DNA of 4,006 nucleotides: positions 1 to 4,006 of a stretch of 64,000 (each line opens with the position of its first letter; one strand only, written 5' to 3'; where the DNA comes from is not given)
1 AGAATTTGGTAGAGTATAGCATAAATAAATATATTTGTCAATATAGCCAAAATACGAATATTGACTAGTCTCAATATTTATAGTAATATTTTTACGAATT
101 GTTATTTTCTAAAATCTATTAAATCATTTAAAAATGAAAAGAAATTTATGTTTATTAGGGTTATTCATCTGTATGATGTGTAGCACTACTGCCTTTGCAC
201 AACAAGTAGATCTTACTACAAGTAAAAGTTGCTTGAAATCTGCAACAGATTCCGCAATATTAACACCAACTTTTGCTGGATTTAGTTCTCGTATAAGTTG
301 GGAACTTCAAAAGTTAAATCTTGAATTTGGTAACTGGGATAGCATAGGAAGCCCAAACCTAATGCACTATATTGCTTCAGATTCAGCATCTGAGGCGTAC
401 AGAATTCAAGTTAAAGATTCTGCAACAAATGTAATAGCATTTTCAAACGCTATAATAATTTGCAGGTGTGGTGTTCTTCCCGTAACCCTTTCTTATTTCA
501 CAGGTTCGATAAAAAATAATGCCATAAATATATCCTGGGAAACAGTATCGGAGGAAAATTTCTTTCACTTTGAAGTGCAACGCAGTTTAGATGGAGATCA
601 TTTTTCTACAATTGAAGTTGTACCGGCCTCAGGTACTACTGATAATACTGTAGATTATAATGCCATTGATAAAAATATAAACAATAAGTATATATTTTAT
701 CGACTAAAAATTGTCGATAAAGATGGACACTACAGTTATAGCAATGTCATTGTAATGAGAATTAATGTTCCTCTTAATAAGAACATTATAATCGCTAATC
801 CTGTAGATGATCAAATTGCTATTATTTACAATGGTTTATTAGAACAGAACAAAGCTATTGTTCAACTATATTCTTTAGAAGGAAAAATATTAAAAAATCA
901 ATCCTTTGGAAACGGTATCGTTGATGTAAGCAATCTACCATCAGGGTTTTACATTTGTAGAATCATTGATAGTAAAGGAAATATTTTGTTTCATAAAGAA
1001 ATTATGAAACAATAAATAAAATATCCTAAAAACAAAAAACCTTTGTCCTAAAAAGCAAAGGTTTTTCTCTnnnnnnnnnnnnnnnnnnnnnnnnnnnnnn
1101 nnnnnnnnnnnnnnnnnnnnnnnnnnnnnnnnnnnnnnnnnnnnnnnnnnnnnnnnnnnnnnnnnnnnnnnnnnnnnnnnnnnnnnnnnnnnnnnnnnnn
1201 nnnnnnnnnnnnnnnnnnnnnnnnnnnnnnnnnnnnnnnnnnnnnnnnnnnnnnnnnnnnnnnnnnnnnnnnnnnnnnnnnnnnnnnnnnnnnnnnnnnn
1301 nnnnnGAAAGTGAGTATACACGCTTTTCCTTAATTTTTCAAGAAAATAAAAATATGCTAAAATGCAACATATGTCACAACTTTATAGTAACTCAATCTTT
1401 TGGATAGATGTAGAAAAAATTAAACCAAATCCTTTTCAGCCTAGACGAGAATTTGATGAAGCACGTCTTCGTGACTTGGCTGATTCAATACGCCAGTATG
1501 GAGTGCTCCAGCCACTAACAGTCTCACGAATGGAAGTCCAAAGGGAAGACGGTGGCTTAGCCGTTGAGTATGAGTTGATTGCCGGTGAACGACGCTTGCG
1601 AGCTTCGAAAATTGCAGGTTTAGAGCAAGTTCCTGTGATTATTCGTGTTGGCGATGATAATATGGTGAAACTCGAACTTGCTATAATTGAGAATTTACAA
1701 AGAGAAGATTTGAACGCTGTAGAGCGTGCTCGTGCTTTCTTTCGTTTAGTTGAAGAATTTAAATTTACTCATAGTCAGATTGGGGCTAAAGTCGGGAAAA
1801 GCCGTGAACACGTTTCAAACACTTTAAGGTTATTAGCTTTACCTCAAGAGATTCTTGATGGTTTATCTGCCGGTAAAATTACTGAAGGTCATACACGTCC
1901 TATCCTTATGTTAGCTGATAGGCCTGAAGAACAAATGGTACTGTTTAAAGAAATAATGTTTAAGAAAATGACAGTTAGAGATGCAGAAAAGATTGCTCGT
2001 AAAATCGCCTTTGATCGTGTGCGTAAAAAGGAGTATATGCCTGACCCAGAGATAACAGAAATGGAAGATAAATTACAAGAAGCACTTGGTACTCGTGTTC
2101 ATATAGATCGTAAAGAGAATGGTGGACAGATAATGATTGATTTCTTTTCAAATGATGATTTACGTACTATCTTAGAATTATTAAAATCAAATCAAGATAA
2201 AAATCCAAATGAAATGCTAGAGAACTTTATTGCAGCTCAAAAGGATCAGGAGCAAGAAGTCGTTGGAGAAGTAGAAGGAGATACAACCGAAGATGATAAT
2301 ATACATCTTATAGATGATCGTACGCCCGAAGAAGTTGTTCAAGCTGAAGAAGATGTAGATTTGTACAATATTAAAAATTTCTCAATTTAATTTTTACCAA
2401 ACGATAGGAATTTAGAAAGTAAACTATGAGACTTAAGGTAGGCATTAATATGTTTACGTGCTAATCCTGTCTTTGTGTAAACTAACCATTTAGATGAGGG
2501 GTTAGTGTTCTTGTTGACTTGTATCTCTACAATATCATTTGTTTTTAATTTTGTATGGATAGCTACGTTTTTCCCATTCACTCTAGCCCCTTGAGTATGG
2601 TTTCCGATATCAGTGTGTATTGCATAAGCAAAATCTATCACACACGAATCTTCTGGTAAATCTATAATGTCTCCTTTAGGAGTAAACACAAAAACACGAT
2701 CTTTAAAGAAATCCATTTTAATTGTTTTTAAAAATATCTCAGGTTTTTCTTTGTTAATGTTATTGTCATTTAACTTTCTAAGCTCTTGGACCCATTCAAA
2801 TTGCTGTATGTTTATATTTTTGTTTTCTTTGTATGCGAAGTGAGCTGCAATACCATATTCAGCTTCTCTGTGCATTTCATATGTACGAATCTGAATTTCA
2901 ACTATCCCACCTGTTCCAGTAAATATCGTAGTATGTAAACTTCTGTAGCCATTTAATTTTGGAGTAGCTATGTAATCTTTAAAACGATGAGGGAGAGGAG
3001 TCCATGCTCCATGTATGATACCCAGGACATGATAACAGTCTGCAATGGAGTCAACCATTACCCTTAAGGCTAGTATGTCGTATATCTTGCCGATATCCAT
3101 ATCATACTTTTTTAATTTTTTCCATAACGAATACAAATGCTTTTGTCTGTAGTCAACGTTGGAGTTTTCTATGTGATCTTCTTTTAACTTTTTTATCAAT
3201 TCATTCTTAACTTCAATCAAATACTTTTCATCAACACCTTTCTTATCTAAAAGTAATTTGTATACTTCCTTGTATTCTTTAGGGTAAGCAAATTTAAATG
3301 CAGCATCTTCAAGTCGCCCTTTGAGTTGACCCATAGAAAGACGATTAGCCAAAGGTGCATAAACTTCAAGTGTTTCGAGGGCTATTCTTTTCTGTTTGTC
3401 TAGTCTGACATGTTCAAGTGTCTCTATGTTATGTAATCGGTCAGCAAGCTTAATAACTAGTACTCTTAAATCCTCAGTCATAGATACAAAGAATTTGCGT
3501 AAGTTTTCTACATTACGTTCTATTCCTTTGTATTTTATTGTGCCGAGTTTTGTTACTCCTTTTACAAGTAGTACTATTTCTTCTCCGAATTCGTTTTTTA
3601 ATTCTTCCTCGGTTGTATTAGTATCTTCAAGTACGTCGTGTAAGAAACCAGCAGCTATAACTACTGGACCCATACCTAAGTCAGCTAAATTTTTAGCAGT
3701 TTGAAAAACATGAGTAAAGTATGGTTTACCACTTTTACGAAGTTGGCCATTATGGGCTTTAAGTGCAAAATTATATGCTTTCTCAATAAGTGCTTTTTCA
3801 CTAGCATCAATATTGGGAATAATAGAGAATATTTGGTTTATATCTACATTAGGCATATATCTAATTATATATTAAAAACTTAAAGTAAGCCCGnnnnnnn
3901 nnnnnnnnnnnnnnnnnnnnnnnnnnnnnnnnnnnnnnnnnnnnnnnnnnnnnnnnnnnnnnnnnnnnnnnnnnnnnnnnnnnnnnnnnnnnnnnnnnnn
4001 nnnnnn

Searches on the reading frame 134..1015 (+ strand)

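Call 51: search_protein_families(library=pfam, proteins=[window:134-1015:+], max_evalue=0.01)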
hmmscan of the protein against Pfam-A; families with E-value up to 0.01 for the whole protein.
window:134-1015:+ (293 aa): 2 families
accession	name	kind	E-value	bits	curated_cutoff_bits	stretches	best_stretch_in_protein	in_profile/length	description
PF18962.6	Por_Secre_tail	-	2.4e-08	34.6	27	1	222-288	4-72/75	Secretion system C-terminal sorting domain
PF00754.31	F5_F8_type_C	-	0.00087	19.9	28.2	1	129-203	48-122/127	F5/8 type C domain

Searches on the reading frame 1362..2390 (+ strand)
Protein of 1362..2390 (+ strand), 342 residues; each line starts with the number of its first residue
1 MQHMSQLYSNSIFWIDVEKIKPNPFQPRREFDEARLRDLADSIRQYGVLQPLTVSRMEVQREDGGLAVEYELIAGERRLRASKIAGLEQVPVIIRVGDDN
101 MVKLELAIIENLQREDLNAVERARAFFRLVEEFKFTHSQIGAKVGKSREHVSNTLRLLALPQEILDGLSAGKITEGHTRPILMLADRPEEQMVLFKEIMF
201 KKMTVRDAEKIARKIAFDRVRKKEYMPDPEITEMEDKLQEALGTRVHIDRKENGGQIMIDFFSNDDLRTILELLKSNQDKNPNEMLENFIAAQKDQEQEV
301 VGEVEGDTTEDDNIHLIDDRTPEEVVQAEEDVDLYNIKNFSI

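Call 21: search_protein_families(library=pfam, proteins=[window:1362-2390:+])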
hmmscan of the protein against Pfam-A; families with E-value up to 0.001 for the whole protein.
window:1362-2390:+ (342 aa): 3 families
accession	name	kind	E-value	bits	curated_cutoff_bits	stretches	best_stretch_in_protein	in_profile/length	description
PF17762.8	HTH_ParB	-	8.9e-30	103.3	22.6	1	115-215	1-100/102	ParB HTH domain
PF02195.25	ParB_N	-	1.9e-27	95.6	26.3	1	14-113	5-95/95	ParB N-terminal domain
PF23552.2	ParB_C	-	6e-11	42.1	23.8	1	227-275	1-50/50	ParB dimerisation domain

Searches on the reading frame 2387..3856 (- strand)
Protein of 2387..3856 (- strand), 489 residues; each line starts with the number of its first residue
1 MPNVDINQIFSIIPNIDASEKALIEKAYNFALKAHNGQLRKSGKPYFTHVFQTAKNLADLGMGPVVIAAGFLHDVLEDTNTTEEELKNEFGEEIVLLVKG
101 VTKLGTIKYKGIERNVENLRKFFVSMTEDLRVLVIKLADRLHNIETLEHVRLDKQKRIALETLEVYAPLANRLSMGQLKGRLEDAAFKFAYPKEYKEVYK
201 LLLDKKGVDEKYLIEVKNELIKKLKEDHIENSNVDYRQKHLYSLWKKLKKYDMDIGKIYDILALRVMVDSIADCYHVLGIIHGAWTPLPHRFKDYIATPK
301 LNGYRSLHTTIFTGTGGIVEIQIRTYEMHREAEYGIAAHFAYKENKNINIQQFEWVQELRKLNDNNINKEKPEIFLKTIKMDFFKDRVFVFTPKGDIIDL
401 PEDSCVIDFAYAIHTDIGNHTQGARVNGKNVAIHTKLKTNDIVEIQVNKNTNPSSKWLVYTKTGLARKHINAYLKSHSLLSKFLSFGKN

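Call 21: search_protein_families(library=pfam, proteins=[window:2387-3856:-])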
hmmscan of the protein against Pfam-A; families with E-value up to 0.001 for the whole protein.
window:2387-3856:- (489 aa): 4 families
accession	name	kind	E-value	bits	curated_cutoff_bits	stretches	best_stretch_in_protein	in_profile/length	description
PF13328.12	HD_4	-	1.4e-42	145.5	27.2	1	27-175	1-155/156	HD domain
PF04607.23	RelA_SpoT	-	4.8e-40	136.8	27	1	237-346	2-112/113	Region found in RelA / SpoT proteins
PF02824.27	TGS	-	2.2e-21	76.1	22.2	1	388-445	1-58/60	TGS domain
PF01966.28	HD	-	5e-08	33.7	22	1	46-143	1-115/116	HD domain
